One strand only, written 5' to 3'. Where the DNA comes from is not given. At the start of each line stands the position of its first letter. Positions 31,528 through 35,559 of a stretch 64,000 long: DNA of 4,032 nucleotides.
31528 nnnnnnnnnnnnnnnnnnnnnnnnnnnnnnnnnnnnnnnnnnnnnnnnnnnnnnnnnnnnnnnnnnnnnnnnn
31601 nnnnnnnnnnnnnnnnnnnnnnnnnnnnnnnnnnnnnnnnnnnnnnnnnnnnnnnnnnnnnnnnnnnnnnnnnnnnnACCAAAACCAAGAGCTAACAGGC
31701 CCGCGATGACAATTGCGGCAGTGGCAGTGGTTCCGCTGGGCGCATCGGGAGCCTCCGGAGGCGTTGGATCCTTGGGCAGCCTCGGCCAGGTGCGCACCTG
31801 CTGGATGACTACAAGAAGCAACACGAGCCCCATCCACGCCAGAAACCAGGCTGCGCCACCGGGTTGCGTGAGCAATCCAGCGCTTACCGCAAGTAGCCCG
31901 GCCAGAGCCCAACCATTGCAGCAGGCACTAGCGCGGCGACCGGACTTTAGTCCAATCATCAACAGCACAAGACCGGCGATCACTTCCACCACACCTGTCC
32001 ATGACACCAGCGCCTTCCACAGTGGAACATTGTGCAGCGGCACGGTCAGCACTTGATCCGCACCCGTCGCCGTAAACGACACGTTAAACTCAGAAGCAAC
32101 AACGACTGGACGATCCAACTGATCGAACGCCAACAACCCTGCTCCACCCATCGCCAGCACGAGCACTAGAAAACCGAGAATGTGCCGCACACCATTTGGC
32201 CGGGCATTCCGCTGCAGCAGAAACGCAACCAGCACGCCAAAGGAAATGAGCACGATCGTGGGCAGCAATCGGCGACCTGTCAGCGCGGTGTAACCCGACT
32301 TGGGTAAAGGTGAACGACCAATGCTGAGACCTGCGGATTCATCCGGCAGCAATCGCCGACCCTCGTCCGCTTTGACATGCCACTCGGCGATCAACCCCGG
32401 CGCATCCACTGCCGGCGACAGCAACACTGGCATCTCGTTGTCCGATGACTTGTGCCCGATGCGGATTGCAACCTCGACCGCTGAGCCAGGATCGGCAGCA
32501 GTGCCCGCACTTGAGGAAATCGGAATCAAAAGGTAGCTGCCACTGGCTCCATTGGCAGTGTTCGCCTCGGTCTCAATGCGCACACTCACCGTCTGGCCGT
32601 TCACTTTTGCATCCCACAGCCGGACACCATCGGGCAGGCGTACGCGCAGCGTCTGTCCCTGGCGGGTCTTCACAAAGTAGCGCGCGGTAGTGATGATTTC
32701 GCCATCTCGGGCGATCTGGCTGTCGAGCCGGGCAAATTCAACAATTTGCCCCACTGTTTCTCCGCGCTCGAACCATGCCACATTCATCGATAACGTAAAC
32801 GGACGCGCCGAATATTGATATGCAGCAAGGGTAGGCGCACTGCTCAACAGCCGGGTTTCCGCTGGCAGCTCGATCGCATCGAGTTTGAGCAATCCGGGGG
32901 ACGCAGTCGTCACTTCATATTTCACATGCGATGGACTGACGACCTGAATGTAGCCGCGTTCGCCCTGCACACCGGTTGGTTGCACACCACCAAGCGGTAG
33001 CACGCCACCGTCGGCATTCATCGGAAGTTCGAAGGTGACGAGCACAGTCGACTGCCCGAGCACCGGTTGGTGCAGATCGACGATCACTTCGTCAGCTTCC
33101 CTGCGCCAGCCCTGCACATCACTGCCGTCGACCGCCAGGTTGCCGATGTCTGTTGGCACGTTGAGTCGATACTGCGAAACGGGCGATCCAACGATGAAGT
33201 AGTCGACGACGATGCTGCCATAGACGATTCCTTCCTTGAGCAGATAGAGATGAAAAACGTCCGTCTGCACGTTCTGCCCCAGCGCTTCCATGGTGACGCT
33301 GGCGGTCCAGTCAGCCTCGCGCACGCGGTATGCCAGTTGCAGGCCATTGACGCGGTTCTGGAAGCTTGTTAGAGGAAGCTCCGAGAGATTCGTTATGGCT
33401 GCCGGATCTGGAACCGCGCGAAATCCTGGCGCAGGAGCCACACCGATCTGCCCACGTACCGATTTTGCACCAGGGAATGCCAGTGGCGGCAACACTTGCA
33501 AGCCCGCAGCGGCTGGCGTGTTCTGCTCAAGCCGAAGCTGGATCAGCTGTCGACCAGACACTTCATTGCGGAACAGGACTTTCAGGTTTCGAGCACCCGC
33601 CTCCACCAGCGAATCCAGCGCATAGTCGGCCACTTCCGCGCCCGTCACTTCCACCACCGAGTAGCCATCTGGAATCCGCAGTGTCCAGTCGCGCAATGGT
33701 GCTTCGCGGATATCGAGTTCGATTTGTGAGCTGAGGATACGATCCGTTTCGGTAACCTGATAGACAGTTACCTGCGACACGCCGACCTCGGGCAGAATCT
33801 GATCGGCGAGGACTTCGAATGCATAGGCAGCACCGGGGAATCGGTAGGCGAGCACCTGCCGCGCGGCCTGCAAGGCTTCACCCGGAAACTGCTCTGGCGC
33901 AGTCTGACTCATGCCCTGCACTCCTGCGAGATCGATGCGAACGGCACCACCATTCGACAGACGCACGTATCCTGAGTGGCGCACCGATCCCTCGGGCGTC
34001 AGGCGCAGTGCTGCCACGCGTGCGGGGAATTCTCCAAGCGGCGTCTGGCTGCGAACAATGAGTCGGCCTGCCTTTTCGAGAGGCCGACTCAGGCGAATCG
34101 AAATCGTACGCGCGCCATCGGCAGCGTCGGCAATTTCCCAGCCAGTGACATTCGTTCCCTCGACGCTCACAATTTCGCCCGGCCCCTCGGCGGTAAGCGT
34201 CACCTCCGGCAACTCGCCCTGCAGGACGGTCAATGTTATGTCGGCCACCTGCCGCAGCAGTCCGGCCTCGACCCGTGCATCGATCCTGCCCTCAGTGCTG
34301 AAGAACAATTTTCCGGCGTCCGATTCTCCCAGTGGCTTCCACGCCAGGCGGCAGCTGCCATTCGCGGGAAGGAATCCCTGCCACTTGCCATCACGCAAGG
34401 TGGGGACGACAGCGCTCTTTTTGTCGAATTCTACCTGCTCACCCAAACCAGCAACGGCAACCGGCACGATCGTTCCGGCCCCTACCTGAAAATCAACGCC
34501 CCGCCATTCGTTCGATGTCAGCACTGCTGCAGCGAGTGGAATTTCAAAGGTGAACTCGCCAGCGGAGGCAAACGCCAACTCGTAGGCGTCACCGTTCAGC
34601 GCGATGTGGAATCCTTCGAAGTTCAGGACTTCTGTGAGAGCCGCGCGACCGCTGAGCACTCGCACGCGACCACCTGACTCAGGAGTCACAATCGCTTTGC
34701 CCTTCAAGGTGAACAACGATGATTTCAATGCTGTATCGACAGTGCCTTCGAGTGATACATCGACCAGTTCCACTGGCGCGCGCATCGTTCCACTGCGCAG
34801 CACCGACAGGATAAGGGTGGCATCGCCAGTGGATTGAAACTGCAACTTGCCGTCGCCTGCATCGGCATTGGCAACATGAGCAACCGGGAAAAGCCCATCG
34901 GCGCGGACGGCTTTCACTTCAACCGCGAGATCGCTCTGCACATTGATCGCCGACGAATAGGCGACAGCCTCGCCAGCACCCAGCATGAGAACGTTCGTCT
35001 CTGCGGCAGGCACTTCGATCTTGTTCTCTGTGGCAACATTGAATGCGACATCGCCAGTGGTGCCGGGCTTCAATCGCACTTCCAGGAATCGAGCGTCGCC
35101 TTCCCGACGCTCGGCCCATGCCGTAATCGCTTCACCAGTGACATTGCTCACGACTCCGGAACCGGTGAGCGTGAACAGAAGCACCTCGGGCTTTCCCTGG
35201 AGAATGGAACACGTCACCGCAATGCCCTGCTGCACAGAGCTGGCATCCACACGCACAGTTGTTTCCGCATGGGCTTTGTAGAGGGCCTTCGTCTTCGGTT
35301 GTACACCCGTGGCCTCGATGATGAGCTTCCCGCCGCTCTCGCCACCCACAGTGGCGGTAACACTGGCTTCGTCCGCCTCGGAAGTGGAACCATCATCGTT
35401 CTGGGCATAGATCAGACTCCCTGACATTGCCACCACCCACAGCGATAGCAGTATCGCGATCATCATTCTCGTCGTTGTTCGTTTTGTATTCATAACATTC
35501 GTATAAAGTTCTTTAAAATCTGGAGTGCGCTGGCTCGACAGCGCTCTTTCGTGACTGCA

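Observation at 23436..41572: ECF sigma factor heading an ~18-kb cluster of giant envelope proteins: candidate undescribed surface-sensing/adhesion system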

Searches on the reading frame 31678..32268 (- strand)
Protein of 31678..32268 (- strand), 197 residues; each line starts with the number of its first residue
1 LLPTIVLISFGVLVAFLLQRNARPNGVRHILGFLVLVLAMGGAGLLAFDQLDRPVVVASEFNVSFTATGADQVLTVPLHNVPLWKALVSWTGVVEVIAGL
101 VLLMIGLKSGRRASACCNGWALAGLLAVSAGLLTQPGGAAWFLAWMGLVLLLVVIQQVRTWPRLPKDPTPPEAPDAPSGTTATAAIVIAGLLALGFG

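Call 34: search_protein_families(library=pfam, proteins=[window:31678-32268:-], max_evalue=10)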
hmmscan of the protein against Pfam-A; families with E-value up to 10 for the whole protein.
window:31678-32268:- (197 aa): 3 families
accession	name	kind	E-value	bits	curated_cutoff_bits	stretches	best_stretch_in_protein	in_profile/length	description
PF13567.11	DUF4131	-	0.071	13.2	31.6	2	119-187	7-72/165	Domain of unknown function (DUF4131)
PF25587.1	Rv2743c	-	3.5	7.7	27.7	1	111-176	26-95/237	Rv2743c family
PF20087.4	DUF6479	-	6.1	7.7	25.4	1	148-183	32-67/120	Family of unknown function (DUF6479)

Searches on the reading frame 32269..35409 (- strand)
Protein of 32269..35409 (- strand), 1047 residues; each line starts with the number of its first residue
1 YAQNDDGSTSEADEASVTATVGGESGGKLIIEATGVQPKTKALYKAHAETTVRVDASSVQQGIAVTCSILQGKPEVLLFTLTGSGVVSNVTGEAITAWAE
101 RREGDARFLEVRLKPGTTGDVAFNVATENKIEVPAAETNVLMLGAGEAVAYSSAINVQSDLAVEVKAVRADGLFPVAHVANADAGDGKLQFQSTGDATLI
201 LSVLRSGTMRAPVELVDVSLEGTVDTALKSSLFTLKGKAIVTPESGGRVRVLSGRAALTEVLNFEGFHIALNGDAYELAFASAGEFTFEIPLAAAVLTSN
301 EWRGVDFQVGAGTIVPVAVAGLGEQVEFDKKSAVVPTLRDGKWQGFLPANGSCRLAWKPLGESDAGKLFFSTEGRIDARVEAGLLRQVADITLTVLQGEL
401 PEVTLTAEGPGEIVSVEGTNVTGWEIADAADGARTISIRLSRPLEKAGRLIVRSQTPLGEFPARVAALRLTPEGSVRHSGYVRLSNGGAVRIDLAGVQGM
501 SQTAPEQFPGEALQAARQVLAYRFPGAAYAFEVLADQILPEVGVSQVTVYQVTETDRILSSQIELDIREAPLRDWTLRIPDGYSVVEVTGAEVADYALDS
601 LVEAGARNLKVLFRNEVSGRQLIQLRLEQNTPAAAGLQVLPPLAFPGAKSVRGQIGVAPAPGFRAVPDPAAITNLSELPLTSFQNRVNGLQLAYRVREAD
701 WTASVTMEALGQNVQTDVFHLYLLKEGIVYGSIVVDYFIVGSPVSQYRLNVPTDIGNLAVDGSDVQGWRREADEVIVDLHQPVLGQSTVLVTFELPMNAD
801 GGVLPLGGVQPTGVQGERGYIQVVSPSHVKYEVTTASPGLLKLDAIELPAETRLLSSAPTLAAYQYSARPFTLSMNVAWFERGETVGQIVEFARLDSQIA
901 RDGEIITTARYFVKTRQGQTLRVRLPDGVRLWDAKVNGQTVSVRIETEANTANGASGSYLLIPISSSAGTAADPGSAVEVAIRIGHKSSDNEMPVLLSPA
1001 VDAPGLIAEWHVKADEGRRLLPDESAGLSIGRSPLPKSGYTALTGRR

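Call 34: search_protein_families(library=pfam, proteins=[window:32269-35409:-], max_evalue=10)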
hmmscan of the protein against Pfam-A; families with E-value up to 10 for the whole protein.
window:32269-35409:- (1047 aa): 0 families

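Call 36: search_solved_structures(query=A1, max_evalue=1)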
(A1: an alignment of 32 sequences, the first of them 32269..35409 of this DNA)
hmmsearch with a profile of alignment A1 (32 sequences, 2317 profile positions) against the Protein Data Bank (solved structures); distinct sequences matched with E-value up to 1: 0.

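Call 38: find_related_loci(query=A1, collection=genome_contigs, flank=10000)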
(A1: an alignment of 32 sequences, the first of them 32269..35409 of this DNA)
Query A1 (1047 aa) in genome_contigs; peptide patterns used: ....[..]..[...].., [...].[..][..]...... (x = any residue, [..] = any of these).
598 stretches matched a pattern (row limit reached: there are more); 437 encode a relative of the query (tblastn E <= 1e-3); the best 80 are kept; 80 distinct loci.
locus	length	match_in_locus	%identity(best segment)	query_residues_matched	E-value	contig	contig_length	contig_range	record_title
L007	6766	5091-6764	93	1-559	0e+0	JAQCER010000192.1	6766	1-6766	MAG: Verrucomicrobia bacterium isolate casp40-mb.124 NODE_26128_length_6766_cov_0.049498, whole genome shotgun sequence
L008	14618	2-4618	86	433-1047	0e+0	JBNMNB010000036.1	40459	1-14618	MAG: Verrucomicrobiales bacterium isolate 3300054698_94 Ga0535670_0000999, whole genome shotgun sequence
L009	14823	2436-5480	46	12-1046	0e+0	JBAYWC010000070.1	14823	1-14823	MAG: Terrimicrobiaceae bacterium isolate SO_2016_LW3_74 scaffold05741_LW162_2016, whole genome shotgun sequence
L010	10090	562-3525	45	27-1022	0e+0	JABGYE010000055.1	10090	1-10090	MAG: Akkermansiaceae bacterium isolate SI034_bin91 k141_286239, whole genome shotgun sequence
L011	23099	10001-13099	47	7-1046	0e+0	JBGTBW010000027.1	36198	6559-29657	MAG: Verrucomicrobiales bacterium isolate JTS-RE105 k141_9927621, whole genome shotgun sequence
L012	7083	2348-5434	45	9-1046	0e+0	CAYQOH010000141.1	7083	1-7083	MAG TPA_asm: uncultured Opitutaceae bacterium isolate binchicken_co54_391 genome assembly, contig: NODE_19482_length_708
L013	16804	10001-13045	47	10-1044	0e+0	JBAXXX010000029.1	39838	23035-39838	MAG: Verrucomicrobiia bacterium isolate ELA750 MAG750_29, whole genome shotgun sequence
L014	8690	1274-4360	46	19-1046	0e+0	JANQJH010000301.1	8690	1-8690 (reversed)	MAG: Verrucomicrobiales bacterium isolate PL25a_bin.108 k99_4901132, whole genome shotgun sequence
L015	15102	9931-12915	46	10-1022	0e+0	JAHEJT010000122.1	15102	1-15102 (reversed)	MAG: Verrucomicrobiales bacterium isolate Ww561 NODE_10378_length_15102_cov_3.297377, whole genome shotgun sequence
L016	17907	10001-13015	47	12-1022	0e+0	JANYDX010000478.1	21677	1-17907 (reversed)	MAG: Verrucomicrobia bacterium isolate 336R_metabinner_92 336R_k141_2348623, whole genome shotgun sequence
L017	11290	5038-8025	47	8-1022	0e+0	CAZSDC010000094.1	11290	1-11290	MAG TPA_asm: uncultured Chthoniobacter sp. isolate SRP142039_co2_311 genome assembly, contig: NODE_4356_length_11290_cov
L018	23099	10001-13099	46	15-1046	0e+0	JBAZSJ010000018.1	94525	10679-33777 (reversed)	MAG: Opitutaceae bacterium isolate SO_2017_GW1_170 NODE_1491_length_94525_cov_3.168372_OW334_2017, whole genome shotgun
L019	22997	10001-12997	46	1-1022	0e+0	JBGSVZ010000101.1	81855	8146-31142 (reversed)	MAG: Terrimicrobiaceae bacterium isolate JTS-AC469 k141_4209587, whole genome shotgun sequence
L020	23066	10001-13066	46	1-1046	0e+0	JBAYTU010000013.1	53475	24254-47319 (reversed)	MAG: Terrimicrobiaceae bacterium isolate SO_2016_LW3_16 scaffold00903_LW162_2016, whole genome shotgun sequence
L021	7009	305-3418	45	11-1047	0e+0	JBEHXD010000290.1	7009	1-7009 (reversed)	MAG: Verrucomicrobiota bacterium isolate ES1.bin.31 NODE_10772_length_7009_cov_2.943560, whole genome shotgun sequence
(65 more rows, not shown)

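Call 50: predict_structure(alignment_id=A1)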
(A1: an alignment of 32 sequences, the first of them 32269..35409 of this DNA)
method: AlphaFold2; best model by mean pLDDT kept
length: 1047 residues; sequences in the alignment: 32
mean_pLDDT: 82.6   pTM: 0.37
mean pLDDT of the five models: 82.6, 82.0, 80.0, 79.9, 78.8
residues with pLDDT >= 90: 399; 70-90: 506; 50-70: 56; < 50: 86
segments of 3 or more residues with pLDDT < 50: 1-37, 178-186, 361-367, 883-885, 968-973, 1026-1047
pLDDT, mean of each block of 10 residues (from residue 1): 33 39 39 47 92 90 95 91 90 93 90 90 94 83 92 92 83 70 53 91 72 83 87 90 84 85 81 86 89 87 87 83 84 82 85 85 48 92 90 87 89 91 85 85 89 89 86 89 85 87 89 82 90 81 94 90 90 91 92 90 89 91 95 87 91 94 86 92 87 92 88 86 90 91 86 89 89 90 86 88 89 89 88 89 88 81 90 88 57 87 87 75 85 86 72 61 65 65 87 81 78 74 54 42 40
secondary structure, 60 per line:
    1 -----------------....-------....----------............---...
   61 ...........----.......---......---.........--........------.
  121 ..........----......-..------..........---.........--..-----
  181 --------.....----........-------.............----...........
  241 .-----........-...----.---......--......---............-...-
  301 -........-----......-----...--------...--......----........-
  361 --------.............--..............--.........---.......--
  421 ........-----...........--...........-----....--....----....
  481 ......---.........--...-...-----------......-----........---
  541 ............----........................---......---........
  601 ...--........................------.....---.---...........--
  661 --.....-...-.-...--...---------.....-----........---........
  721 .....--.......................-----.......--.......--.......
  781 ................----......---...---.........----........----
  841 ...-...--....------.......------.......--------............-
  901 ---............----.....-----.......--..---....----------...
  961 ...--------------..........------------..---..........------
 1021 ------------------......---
elements in order (helices of 4 or more, strands of 3 or more residues): E18-21 E29-32 E43-54 E58-71 E76-82 E86-91 E95-103 E106-113 E120-130 E135-140 E150-159 E163-171 E189-193 E198-205 E213-225 E230-241 E247-254 E256-258 E267-272 E275-280 E284-295 E297-299 E302-309 E315-320 E326-328 E337-339 E342-347 E352-359 E369-381 E384-397 E400-408 E412-418 E421-428 E434-444 E447-457 E463-466 E469-472 E477-486 E490-498 E501-503 E519-524 E530-537 E541-552 E557-580 E584-589 E593-603 E606-629 E636-640 E648-658 E663-667 E675-677 E692-696 E702-709 E713-725 E728-750 E756-762 E765-771 E774-796 E801-806 E810-812 E816-824 E829-836 E841-843 H850-853 E860-866 E873-879 E888-899 E904-915 E920-924 E930-936 E944-947 E958-963 E978-987 E1005-1014 H1039-1044

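Call 54: fold_search(model_id=the predicted structure, library=pdb)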
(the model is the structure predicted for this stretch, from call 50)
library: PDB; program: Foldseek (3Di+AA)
matches with E <= 10: 940; with E <= 0.001: 63
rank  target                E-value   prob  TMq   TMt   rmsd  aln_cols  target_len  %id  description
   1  8b6l_O                2.9e-08  1.00  0.14  0.23  23.4       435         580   12  Subtomogram average of the human Sec61-TRAP-OSTA-translocon (released 2022-12-07)
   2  6ezn_A                4.6e-08  1.00  0.13  0.29  21.9       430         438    9  Cryo-EM structure of the yeast oligosaccharyltransferase (OST) complex (released 2018-01-17)
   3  7oci_A                6.3e-08  1.00  0.13  0.29  21.8       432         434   11  Cryo-EM structure of yeast Ost6p containing oligosaccharyltransferase complex (released 2022-02-16)
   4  8wa2_D                1.2e-07  0.96  0.09  0.07  49.0      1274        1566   10  cryo-EM structure of native mastigonemes isolated from Chlamydomonas reinhardtii at 3.0 angstrom resolution (released 2024-04-10)
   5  6tav_C                1.6e-07  0.98  0.11  0.10  53.0      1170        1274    8  Crystal structure of endopeptidase-induced alpha2-macroglobulin (released 2021-05-12)
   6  9fx3_A                1.9e-07  1.00  0.12  0.11  50.1      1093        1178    9  Structure of active human CD109 (released 2025-03-19)
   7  6s7t_E                2.3e-07  1.00  0.14  0.31  15.6       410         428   12  Cryo-EM structure of human oligosaccharyltransferase complex OST-B (released 2019-12-18)
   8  6s7o_E                2.3e-07  1.00  0.13  0.22  22.4       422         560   12  Cryo-EM structure of human oligosaccharyltransferase complex OST-A (released 2019-12-18)
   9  8agb_E                2.8e-07  1.00  0.13  0.29  21.7       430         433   10  Structure of yeast oligosaccharylransferase complex with lipid-linked oligosaccharide bound (released 2022-12-07)
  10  5es4_G                3.9e-07  0.99  0.10  0.12  31.6      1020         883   10  RE-REFINEMENT OF INTEGRIN ALPHAXBETA2 ECTODOMAIN IN THE CLOSED/BENT CONFORMATION (released 2016-03-02)
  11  3pvm_B                3.9e-07  0.75  0.07  0.06  47.3      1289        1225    9  Structure of Complement C5 in Complex with CVF (released 2011-01-19)
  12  8t2v_A                5.3e-07  1.00  0.14  0.15  31.1      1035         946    8  Cryo-EM Structures of Full-length Integrin alphaIIbbeta3 in Native Lipids (released 2023-07-26)
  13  8wa2_A                6.6e-07  0.98  0.12  0.08  51.0      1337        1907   11  cryo-EM structure of native mastigonemes isolated from Chlamydomonas reinhardtii at 3.0 angstrom resolution (released 2024-04-10)
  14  8pn9_E                6.9e-07  1.00  0.13  0.22  22.7       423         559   12  Structure of human oligosaccharyltransferase OST-A complex bound to NGI-1 (released 2024-05-08)
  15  5es4_C                6.9e-07  0.98  0.11  0.12  33.0      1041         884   10  RE-REFINEMENT OF INTEGRIN ALPHAXBETA2 ECTODOMAIN IN THE CLOSED/BENT CONFORMATION (released 2016-03-02)
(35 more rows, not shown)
